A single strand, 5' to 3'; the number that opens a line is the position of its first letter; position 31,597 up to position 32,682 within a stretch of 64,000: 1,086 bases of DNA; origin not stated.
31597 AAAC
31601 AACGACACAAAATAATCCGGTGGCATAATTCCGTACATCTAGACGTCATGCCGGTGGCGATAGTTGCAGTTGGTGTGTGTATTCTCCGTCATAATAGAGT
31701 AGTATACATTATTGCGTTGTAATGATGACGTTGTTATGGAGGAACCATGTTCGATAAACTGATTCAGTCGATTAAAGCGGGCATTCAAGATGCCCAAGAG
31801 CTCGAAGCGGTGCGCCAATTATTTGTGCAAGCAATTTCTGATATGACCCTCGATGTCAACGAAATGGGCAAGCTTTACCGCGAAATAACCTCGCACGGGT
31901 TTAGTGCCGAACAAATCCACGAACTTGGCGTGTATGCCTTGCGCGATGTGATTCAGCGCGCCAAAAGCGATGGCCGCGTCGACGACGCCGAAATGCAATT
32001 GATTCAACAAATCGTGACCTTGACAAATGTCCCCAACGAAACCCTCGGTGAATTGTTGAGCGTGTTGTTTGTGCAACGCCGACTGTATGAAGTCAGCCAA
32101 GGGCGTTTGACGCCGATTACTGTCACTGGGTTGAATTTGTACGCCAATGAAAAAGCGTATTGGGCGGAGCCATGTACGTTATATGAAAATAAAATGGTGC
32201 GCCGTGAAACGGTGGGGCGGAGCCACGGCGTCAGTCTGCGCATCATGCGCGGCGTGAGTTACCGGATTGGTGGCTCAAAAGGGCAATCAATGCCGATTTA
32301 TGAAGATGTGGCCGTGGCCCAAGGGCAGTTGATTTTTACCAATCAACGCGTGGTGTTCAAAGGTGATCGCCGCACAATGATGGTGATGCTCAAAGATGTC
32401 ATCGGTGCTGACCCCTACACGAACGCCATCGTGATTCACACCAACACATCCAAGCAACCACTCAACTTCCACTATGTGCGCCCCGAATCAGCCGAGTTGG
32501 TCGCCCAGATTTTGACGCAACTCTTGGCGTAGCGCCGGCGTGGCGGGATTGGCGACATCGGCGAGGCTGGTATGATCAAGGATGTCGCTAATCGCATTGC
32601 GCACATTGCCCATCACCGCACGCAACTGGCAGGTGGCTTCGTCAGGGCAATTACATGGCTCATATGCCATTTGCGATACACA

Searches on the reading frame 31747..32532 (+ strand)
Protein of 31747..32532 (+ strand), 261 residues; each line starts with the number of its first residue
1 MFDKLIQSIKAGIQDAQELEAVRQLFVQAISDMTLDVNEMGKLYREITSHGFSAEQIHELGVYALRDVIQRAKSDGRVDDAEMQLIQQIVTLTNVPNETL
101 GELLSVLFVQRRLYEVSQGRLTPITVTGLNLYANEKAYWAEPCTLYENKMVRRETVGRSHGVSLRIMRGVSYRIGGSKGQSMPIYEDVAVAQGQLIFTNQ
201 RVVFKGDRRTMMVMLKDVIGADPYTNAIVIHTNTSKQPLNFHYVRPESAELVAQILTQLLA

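Call 3: search_protein_families(library=pfam, proteins=[window:31747-32532:+], max_evalue=0.01)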
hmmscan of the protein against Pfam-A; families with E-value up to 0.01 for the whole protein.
window:31747-32532:+ (261 aa): 2 families
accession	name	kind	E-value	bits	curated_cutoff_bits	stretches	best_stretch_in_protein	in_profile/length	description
PF04391.17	DUF533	-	9.9e-05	22.4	29.6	1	64-95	73-104/178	Protein of unknown function (DUF533)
PF05099.18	TerB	-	0.0001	23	24.4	0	68-99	81-112/118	Tellurite resistance protein TerB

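Call 4: search_protein_families(library=ncbifam, proteins=[window:31747-32532:+], max_evalue=0.01)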
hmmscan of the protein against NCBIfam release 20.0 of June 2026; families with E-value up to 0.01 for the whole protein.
window:31747-32532:+ (261 aa): 0 families

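Call 5: search_protein_families(library=padloc, proteins=[window:31747-32532:+], max_evalue=0.01)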
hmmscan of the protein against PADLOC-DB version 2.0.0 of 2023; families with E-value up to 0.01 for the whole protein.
window:31747-32532:+ (261 aa): 2 families
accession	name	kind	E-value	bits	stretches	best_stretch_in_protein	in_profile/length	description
PDLC05027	PDC-S48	-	9.9e-07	26.2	1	18-105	227-314/411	-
PDLC05028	PDC-S48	-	0.00014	18.6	1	10-89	233-312/512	-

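Call 6: search_protein_families(library=phrogs, proteins=[window:31747-32532:+], max_evalue=0.001)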
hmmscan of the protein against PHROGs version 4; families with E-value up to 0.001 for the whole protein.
window:31747-32532:+ (261 aa): 0 families

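Call 56: find_homologous_proteins(query=window:31747-32532:+)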
Query window:31747-32532:+ (261 aa): 22 proteins with E <= 0.001 among 514 candidates.
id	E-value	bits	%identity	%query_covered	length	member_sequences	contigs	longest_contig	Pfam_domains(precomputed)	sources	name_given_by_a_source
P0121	1.4e-157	540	96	100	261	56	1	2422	-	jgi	-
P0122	3.0e-157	539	95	100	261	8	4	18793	-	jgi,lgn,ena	jgi:hypothetical protein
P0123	4.0e-154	529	97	100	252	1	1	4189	-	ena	-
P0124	1.3e-148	511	90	100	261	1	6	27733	-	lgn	-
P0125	1.1e-102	361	98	65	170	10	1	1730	-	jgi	jgi:hypothetical protein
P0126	1.3e-96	341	59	100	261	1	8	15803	-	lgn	-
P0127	3.8e-95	336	58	100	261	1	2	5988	-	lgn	-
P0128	2.2e-93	330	57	100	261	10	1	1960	-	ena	-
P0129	5.7e-93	329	55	100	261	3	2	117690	-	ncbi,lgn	-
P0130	1.7e-91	324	56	100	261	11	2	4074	-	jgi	-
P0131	2.3e-91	324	57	100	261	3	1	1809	-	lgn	-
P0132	6.9e-91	322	57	100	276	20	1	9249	-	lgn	-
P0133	2.6e-90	320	56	100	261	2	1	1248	-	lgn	-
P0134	3.5e-90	320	89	65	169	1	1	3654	-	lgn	-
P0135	3.5e-90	320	56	100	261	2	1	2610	-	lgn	-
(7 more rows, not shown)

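Call 63: predict_structure(alignment_id=A3)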
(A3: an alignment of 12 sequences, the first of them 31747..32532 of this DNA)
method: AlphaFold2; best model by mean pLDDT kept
length: 261 residues; sequences in the alignment: 12
mean_pLDDT: 80.2   pTM: 0.59
mean pLDDT of the five models: 80.2, 79.0, 78.0, 70.9, 66.9
residues with pLDDT >= 90: 73; 70-90: 137; 50-70: 51; < 50: 0
segments of 3 or more residues with pLDDT < 50: none
pLDDT, mean of each block of 10 residues (from residue 1): 64 61 68 60 69 75 80 74 78 75 74 83 82 92 91 76 77 73 85 95 93 94 93 92 88 91 86
secondary structure, 60 per line:
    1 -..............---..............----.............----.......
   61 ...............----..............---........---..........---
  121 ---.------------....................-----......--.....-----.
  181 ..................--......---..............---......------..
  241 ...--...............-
elements in order: H2-15 H19-32 H37-49 H54-75 H80-93 H97-104 H108-117 E137-156 E162-167 E170-174 E180-198 E201-206 E210-214 E218-223 E227-232 E239-243 H246-260

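Call 66: fold_search(model_id=the predicted structure, library=pdb)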
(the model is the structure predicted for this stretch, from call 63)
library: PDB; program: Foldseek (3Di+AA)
matches with E <= 10: 822; with E <= 0.001: 11
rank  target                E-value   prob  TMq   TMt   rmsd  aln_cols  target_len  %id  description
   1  4d0n_B                4.3e-05  1.00  0.27  0.20  16.9       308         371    9  AKAP13 (AKAP-Lbc) RhoGEF domain in complex with RhoA (released 2014-05-21)
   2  1rj2_J                2.6e-04  1.00  0.33  0.27  18.7       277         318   12  Crystal structure of the DH/PH fragment of Dbs without bound GTPase (released 2004-06-29)
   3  4h6y_A                3.1e-04  0.99  0.24  0.18  16.7       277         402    9  Crystal structure of the DH-PH-PH domain of FARP1 (released 2013-03-13)
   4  4h6y_B                3.2e-04  0.99  0.26  0.18  17.2       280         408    8  Crystal structure of the DH-PH-PH domain of FARP1 (released 2013-03-13)
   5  3odx_B                3.6e-04  0.99  0.27  0.22  18.4       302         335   10  Crystal Structure of an N-terminally Truncated Linker-DH/PH Domains of p115-RhoGEF (released 2011-01-05)
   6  1x86_A                5.8e-04  0.98  0.26  0.20  18.7       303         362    8  Crystal Structure of the DH/PH domains of Leukemia-associated RhoGEF in complex with RhoA (released 2004-09-21)
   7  1rj2_D                7.6e-04  1.00  0.31  0.26  17.3       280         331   11  Crystal structure of the DH/PH fragment of Dbs without bound GTPase (released 2004-06-29)
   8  3p6a_B                8.0e-04  0.99  0.28  0.22  18.2       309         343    9  Crystal Structure of the DH/PH domains of p115-RhoGEF (R399E mutant) (released 2011-01-05)
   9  4tyz_A                8.9e-04  1.00  0.28  0.62  12.3       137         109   10  Crystal structure of the C-terminal domain of an unknown protein from Leishmania infantum (released 2014-08-06)
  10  1kzg_C                9.4e-04  1.00  0.33  0.27  17.9       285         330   12  DbsCdc42(Y889F) (released 2002-03-20)
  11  1rj2_A                9.9e-04  1.00  0.33  0.28  17.6       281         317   11  Crystal structure of the DH/PH fragment of Dbs without bound GTPase (released 2004-06-29)
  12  3p6a_A                1.0e-03  0.98  0.28  0.22  18.3       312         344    9  Crystal Structure of the DH/PH domains of p115-RhoGEF (R399E mutant) (released 2011-01-05)
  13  6d8z_C                1.1e-03  0.99  0.29  0.26  17.0       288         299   10  Crystal Structure of the C-terminal Guanine Nucleotide Exchange Factor Module of Human Trio (released 2019-02-20)
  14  6d8z_A                1.2e-03  0.99  0.26  0.23  19.9       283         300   10  Crystal Structure of the C-terminal Guanine Nucleotide Exchange Factor Module of Human Trio (released 2019-02-20)
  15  6d8z_B                1.2e-03  0.99  0.28  0.25  17.4       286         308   10  Crystal Structure of the C-terminal Guanine Nucleotide Exchange Factor Module of Human Trio (released 2019-02-20)
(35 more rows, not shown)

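Call 79: search_protein_families(library=pfam, proteins=[window:31747-32532:+], max_evalue=10)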
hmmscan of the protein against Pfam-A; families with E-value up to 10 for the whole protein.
window:31747-32532:+ (261 aa): 2 families
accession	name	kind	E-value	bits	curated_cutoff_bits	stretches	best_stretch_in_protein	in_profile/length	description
PF04391.17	DUF533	-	9.9e-05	22.4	29.6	1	64-95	73-104/178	Protein of unknown function (DUF533)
PF05099.18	TerB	-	0.0001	23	24.4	2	68-99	81-112/118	Tellurite resistance protein TerB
